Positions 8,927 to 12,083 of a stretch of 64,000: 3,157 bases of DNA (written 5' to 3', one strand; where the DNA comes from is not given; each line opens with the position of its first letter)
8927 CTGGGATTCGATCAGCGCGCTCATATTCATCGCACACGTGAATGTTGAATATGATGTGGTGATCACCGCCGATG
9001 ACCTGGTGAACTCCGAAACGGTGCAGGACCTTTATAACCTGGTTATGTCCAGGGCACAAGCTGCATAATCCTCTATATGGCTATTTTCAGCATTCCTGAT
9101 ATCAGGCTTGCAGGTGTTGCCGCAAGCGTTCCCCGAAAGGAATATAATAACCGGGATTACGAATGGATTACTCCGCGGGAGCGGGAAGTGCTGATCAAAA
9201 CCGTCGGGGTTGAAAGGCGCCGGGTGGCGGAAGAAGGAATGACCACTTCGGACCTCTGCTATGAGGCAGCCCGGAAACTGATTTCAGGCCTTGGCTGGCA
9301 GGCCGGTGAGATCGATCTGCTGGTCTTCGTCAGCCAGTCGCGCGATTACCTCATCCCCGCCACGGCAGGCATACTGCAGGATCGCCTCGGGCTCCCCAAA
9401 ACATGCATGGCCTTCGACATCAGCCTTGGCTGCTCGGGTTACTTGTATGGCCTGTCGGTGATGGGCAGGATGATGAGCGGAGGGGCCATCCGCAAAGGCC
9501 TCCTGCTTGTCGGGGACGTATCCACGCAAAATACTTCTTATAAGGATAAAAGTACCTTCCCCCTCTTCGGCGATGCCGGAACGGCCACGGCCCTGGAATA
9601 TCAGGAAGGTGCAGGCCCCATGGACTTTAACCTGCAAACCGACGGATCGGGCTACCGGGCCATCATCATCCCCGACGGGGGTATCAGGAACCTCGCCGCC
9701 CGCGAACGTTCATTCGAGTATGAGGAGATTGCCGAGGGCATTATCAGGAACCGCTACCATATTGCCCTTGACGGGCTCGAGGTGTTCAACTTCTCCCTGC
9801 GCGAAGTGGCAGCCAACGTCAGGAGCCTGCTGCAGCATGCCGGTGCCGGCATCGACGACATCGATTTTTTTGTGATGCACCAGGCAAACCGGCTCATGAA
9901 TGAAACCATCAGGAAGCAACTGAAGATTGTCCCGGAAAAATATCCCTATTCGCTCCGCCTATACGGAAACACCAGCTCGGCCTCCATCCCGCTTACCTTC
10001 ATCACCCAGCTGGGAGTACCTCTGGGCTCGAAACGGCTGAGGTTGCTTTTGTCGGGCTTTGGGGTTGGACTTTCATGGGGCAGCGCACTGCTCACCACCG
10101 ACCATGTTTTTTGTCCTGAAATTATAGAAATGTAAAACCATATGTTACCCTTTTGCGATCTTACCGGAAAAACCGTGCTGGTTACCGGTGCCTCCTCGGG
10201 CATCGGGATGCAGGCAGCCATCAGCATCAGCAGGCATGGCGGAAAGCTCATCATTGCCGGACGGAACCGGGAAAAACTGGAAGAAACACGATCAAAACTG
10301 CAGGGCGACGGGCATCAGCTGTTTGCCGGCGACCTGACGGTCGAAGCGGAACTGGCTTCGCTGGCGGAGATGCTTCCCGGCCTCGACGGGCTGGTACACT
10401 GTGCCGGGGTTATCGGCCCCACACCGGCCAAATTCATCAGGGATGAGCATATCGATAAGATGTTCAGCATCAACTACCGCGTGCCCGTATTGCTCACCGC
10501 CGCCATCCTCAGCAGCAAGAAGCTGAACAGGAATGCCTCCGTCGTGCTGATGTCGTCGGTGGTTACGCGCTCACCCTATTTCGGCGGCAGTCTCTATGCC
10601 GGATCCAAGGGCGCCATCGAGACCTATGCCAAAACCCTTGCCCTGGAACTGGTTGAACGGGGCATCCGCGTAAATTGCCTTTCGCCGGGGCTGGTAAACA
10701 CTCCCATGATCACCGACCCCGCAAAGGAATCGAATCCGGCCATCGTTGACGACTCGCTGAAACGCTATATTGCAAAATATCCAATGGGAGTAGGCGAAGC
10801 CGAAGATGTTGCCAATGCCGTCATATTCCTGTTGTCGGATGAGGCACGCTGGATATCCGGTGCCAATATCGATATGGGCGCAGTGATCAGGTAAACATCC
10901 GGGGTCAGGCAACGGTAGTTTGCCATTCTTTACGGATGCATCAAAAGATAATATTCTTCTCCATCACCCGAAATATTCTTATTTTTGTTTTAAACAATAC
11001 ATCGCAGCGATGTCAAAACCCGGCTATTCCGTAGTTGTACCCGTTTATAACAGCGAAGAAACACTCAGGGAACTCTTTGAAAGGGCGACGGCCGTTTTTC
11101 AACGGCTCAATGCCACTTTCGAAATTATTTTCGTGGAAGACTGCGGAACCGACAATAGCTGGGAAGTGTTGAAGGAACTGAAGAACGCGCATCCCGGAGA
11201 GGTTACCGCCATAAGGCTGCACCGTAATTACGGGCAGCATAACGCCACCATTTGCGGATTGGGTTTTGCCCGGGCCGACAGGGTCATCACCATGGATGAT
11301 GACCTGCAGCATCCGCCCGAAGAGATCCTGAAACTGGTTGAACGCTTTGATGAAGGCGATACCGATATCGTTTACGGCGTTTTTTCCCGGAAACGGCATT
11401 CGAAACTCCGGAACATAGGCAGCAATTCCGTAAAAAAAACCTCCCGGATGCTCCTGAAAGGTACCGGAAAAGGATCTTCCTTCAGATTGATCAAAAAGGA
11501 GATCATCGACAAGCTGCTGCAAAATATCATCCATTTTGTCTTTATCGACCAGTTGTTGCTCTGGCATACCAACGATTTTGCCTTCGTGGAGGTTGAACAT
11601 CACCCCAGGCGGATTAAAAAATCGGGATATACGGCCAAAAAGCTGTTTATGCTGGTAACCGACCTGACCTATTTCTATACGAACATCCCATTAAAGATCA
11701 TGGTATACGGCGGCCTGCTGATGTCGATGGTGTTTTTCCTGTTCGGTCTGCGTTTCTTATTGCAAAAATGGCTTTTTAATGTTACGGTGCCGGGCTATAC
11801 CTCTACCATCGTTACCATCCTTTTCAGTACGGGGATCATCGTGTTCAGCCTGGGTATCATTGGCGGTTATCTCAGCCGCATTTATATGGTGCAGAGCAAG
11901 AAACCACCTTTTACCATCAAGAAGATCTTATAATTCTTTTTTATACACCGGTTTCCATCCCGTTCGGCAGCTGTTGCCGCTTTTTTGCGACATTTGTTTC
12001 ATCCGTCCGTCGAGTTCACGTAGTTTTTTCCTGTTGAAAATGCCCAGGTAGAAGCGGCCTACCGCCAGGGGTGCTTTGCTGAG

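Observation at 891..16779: FAAL-ACP / triple cobalamin-radical-SAM / KASIII / sulfotransferase / flippase locus: candidate pathway for an undescribed tailored sulfated acyl-glycoconjugate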

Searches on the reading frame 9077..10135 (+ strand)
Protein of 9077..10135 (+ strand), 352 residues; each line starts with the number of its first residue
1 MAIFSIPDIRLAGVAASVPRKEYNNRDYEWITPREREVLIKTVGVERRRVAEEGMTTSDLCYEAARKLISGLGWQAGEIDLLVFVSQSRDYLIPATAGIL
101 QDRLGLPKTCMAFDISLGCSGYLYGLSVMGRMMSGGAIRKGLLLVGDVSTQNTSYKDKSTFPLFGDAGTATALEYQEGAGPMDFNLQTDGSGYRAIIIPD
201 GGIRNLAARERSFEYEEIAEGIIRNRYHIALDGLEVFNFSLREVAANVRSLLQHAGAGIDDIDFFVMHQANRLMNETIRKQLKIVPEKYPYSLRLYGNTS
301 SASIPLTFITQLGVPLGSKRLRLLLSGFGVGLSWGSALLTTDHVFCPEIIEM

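Call 3: search_protein_families(library=pfam, proteins=[window:9077-10135:+], max_evalue=0.01)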
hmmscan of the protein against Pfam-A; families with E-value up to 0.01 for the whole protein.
window:9077-10135:+ (352 aa): 2 families
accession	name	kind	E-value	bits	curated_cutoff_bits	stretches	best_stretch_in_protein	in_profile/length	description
PF08541.16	ACP_syn_III_C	-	1.4e-23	83.3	26.6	1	252-340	1-89/90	3-Oxoacyl-[acyl-carrier-protein (ACP)] synthase III C terminal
PF08545.16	ACP_syn_III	-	3.6e-16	59.2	24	1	113-190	1-80/80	3-Oxoacyl-[acyl-carrier-protein (ACP)] synthase III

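Call 5: search_protein_families(library=ncbifam, proteins=[window:9077-10135:+], max_evalue=0.001)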
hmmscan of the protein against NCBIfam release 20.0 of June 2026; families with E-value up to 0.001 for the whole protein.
window:9077-10135:+ (352 aa): 11 families
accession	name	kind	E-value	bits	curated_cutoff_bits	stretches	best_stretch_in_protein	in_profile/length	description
NF006829.0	PRK09352.1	subfamily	6.1e-68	229.2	249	1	8-340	4-320/322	beta-ketoacyl-ACP synthase 3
TIGR00747.1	fabH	subfamily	2.9e-57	194.2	292.1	1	10-339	4-320/322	beta-ketoacyl-ACP synthase III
NF009519.0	PRK12880.1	equivalog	8.7e-52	176.6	436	1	12-345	11-342/353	beta-ketoacyl-ACP synthase III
NF004623.0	PRK05963.1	equivalog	1.7e-39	136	437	1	9-339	6-326/328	beta-ketoacyl-ACP synthase III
NF005541.0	PRK07204.1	equivalog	7e-32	111.1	402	1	9-339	5-327/329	beta-ketoacyl-ACP synthase III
NF006720.0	PRK09258.1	equivalog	1.8e-31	109.7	285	1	37-332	41-329/338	3-oxoacyl-ACP synthase III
NF005703.0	PRK07515.1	equivalog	8.3e-26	90.7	304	1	48-340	87-371/373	beta-ketoacyl-ACP synthase III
NF005308.0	PRK06840.1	equivalog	2.3e-23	82.8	315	1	9-303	5-297/339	3-oxoacyl-ACP synthase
NF003274.0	PRK04262.1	equivalog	1.3e-18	67.1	244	2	13-152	7-146/347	hydroxymethylglutaryl-CoA synthase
TIGR00748.1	HMG_CoA_syn_Arc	equivalog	6.8e-09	35.4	353.35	1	12-331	5-297/345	hydroxymethylglutaryl-CoA synthase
NF005293.2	PRK06816.1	subfamily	3.2e-05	23.2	450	0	245-305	275-340/378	StlD/DarB family beta-ketosynthase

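Call 25: search_solved_structures(query=window:9077-10135:+, max_evalue=1e-10)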
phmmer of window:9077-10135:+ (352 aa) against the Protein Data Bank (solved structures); distinct sequences matched with E-value up to 1e-10: 59.
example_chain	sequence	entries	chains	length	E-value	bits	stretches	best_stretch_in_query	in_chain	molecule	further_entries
4efi_A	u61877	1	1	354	5.2e-70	239.8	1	9-342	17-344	3-oxoacyl-(Acyl-carrier protein) synthase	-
3gwa_A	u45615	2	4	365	9.5e-61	209.3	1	9-339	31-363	3-oxoacyl-(Acyl-carrier-protein) synthase III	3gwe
5bqs_A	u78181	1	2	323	1.9e-44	155.7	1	11-340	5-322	3-oxoacyl-[acyl-carrier-protein] synthase 3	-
4ryb_A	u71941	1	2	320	3.6e-44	154.8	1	10-339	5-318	3-oxoacyl-[acyl-carrier-protein] synthase 3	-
3il5_A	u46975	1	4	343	6e-43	150.8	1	19-342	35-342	3-oxoacyl-[acyl-carrier-protein] synthase 3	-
3il6_A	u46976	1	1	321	2.7e-42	148.6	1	41-340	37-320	3-oxoacyl-[acyl-carrier-protein] synthase 3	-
3il4_A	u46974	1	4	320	4.9e-42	147.8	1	23-340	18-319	3-oxoacyl-[acyl-carrier-protein] synthase 3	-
1zow_A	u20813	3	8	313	6.8e-42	147.3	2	9-198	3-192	3-oxoacyl-[acyl-carrier-protein] synthase III | 3-oxoacyl-[acyl-carrier-protein] synthase 3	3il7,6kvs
8vd9_A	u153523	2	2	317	1e-41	146.8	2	11-195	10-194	Beta-ketoacyl-[acyl-carrier-protein] synthase III 1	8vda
8vdb_A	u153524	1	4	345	1.2e-39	140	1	10-338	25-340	Beta-ketoacyl-[acyl-carrier-protein] synthase III 2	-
1ub7_A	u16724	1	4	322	1.5e-38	136.4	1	13-340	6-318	3-oxoacyl-[acyl-carrier protein] synthase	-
6x7r_A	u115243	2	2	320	4.1e-35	125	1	10-339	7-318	3-oxoacyl-[acyl-carrier-protein] synthase 3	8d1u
1hn9_A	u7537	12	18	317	4.1e-35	125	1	10-339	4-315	BETA-KETOACYL-ACYL CARRIER PROTEIN SYNTHASE III | 3-oxoacyl-[acyl-carrier-protein] synthase III | 3-oxoacyl-[acyl-carrier-protein] synthase 3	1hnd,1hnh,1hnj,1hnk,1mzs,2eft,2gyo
9ka2_A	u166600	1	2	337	4.9e-35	124.8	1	10-339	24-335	Beta-ketoacyl-[acyl-carrier-protein] synthase III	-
3il9_A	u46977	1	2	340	5.3e-35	124.7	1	10-339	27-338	3-oxoacyl-[acyl-carrier-protein] synthase 3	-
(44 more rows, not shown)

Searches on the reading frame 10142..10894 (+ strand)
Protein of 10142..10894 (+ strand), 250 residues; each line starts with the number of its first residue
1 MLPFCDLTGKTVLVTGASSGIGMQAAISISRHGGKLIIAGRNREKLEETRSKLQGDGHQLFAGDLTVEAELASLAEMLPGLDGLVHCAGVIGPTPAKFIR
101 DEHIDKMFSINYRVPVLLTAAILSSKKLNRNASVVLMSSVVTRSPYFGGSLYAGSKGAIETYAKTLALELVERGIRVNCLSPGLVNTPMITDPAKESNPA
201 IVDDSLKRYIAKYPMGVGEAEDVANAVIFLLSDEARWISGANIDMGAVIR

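Call 3: search_protein_families(library=pfam, proteins=[window:10142-10894:+], max_evalue=0.01)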
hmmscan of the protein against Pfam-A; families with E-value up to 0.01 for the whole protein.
window:10142-10894:+ (250 aa): 7 families
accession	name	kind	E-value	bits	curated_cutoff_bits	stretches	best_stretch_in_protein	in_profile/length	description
PF13561.12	adh_short_C2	-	7.2e-41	140.8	27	1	16-243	1-229/236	Enoyl-(Acyl carrier protein) reductase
PF00106.31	adh_short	-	1.3e-39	136.1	26.6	1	10-192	1-189/195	short chain dehydrogenase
PF08659.16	KR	-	3.6e-09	37.2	22.6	1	11-164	2-161/180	KR domain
PF23441.1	SDR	-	1.9e-07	31.2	27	1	7-235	5-243/258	SDR-like rossmann domain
PF01370.27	Epimerase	-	1.2e-05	25.3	20.9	1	12-125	1-105/240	NAD dependent epimerase/dehydratase family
PF05368.20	NmrA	-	0.0048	17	27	0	10-79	3-68/298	NmrA-like family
PF01262.27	AlaDh_PNT_C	-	0.0064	16.4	23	1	11-107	30-119/214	Alanine dehydrogenase/PNT, C-terminal domain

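Call 5: search_protein_families(library=ncbifam, proteins=[window:10142-10894:+], max_evalue=0.001)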
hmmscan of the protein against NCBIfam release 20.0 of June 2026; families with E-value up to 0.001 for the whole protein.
window:10142-10894:+ (250 aa): 228 families (the best 25 are shown)
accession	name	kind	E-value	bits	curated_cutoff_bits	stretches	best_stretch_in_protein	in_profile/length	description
NF005559.1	PRK07231.1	subfamily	1e-46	159.5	215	1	7-244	2-242/249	glucose 1-dehydrogenase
NF005075.0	PRK06500.1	equivalog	3.8e-42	144.4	336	1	7-243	4-240/249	SDR family oxidoreductase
NF009466.0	PRK12826.1-2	subfamily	5.8e-39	134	222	1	10-245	4-240/248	3-oxoacyl-ACP reductase FabG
NF052558.1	MBtsdlDhBudC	equivalog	7.8e-37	127.2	270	1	8-244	2-236/250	meso-2,3-butanediol dehydrogenase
NF047420.2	EF_P_mod_YmfI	equivalog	9e-37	127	238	1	12-244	2-230/236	elongation factor P 5-aminopentanone reductase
NF004199.0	PRK05653.1-4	equivalog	4.7e-36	124.6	301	1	6-244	2-240/247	3-oxoacyl-ACP reductase FabG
NF009468.0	PRK12826.1-4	equivalog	4.8e-36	124.7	318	1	6-243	4-241/256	SDR family oxidoreductase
NF004791.0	PRK06138.1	equivalog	6.8e-35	120.6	312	1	6-243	2-243/252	SDR family oxidoreductase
TIGR04316.1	dhbA_paeA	equivalog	1.7e-34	119.6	300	1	12-247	1-247/250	2,3-dihydro-2,3-dihydroxybenzoate dehydrogenase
NF006074.0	PRK08220.1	equivalog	5.3e-34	117.9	312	1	6-243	5-241/251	2,3-dihydro-2,3-dihydroxybenzoate dehydrogenase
NF006509.0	PRK08945.1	equivalog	3.3e-33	114.9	269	1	7-193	11-207/248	YciK family oxidoreductase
NF005449.0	PRK07041.1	equivalog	7.2e-33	114.4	257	1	6-240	4-228/240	SDR family oxidoreductase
TIGR01830.1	3oxo_ACP_reduc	equivalog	7.7e-33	114.2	297.75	1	12-244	1-233/239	3-oxoacyl-[acyl-carrier-protein] reductase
NF004198.0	PRK05653.1-3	equivalog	3.9e-32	111.7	296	1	7-245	5-242/248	3-oxoacyl-ACP reductase FabG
NF006080.0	PRK08226.1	equivalog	6.5e-32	111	356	1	6-243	3-247/263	SDR family oxidoreductase UcpA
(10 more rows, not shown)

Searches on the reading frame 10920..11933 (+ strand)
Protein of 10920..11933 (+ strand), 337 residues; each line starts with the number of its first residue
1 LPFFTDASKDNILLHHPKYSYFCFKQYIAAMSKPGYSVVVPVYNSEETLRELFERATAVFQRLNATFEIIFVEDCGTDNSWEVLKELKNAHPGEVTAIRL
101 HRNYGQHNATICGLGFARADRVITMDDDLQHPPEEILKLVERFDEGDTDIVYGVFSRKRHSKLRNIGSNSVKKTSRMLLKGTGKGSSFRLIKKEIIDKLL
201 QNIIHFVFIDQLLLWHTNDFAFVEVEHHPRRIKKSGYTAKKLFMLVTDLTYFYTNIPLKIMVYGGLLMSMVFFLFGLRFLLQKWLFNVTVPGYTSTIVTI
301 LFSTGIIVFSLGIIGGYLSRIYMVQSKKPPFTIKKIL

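Call 3: search_protein_families(library=pfam, proteins=[window:10920-11933:+], max_evalue=0.01)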
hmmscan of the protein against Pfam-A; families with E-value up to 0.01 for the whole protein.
window:10920-11933:+ (337 aa): 4 families
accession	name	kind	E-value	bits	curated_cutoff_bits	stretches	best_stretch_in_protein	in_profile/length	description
PF00535.33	Glycos_transf_2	-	3.8e-30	105.5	23.3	1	37-168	1-128/168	Glycosyl transferase family 2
PF13641.12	Glyco_tranf_2_3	-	3.9e-05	24.2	27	1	34-151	1-119/230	Glycosyltransferase like family 2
PF10111.15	Glyco_tranf_2_2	-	0.0002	21.4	27.3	1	37-135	1-98/276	Glycosyltransferase like family 2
PF17941.7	PP_kinase_C_1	-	0.0084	16.1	25.7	0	137-183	82-128/167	Polyphosphate kinase C-terminal domain 1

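Call 5: search_protein_families(library=ncbifam, proteins=[window:10920-11933:+], max_evalue=0.001)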
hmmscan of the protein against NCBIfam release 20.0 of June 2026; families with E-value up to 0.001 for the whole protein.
window:10920-11933:+ (337 aa): 17 families
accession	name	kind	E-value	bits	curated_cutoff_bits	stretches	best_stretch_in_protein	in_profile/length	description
NF007986.1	PRK10714.1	equivalog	4.6e-46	157.3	529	1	37-336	9-311/316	undecaprenyl-phosphate 4-deoxy-4-formamido-L-arabinose transferase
NF047588.1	GlcsyltransPgfSStrep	equivalog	1.4e-38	132.9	500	1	37-335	4-304/308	glycosyltransferase PgfS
NF041875.1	EPS_EpsD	equivalog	4.2e-11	42.8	370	1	37-160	2-121/325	exopolysaccharide biosynthesis glycosyltransferase EpsD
NF007482.0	PRK10073.1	equivalog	6.3e-11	41.8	423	1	32-151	4-118/334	glycosyltransferase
TIGR03937.1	PgaC_IcaA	equivalog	8.9e-11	41.4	422.3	1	30-134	41-141/407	poly-beta-1,6-N-acetyl-D-glucosamine synthase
TIGR03111.1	glyc2_xrt_Gpos1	hypoth_equivalog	4.5e-09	35.6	363.95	1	25-147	40-160/439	TIGR03111 family XrtG-associated glycosyltransferase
NF058614.1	PPMAGASynPpgS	equivalog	9.5e-09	35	370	1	38-160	4-119/226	polyprenyl-phospho-N-acetylgalactosaminyl synthase PpgS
NF047683.1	TeichurnBiosyTuaG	equivalog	4.9e-08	32.9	400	1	32-148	4-116/252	teichuronic acid biosynthesis protein TuaG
NF038302.1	EPS_HpsE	equivalog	4.1e-07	29.3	300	1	37-137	4-104/307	hormogonium polysaccharide biosynthesis glycosyltransferase HpsE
TIGR03965.1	mycofact_glyco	equivalog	7.1e-07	28.5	280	1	33-147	73-183/467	mycofactocin biosynthesis glycosyltransferase MftF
TIGR04283.1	glyco_like_mftF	equivalog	2.3e-05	24.1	182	1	37-91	2-52/221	TIGR04283 family arsenosugar biosynthesis glycosyltransferase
TIGR04242.1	nodulat_NodC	equivalog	4e-05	22.8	550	1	27-154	41-167/395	chitooligosaccharide synthase NodC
TIGR03472.1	HpnI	equivalog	7.1e-05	21.8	310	1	28-156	35-164/373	bacteriohopanetetrol glucosamine biosynthesis glycosyltransferase HpnI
NF050050.1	ProtGlycPglI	equivalog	0.0001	21.8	500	1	34-161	2-126/306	GalNAc(5)-diNAcBac-PP-undecaprenol beta-1,3-glucosyltransferase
NF053739.1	GlytfEpsEBac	equivalog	0.00015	20.8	450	1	34-106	1-70/265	glycosyltransferase EpsE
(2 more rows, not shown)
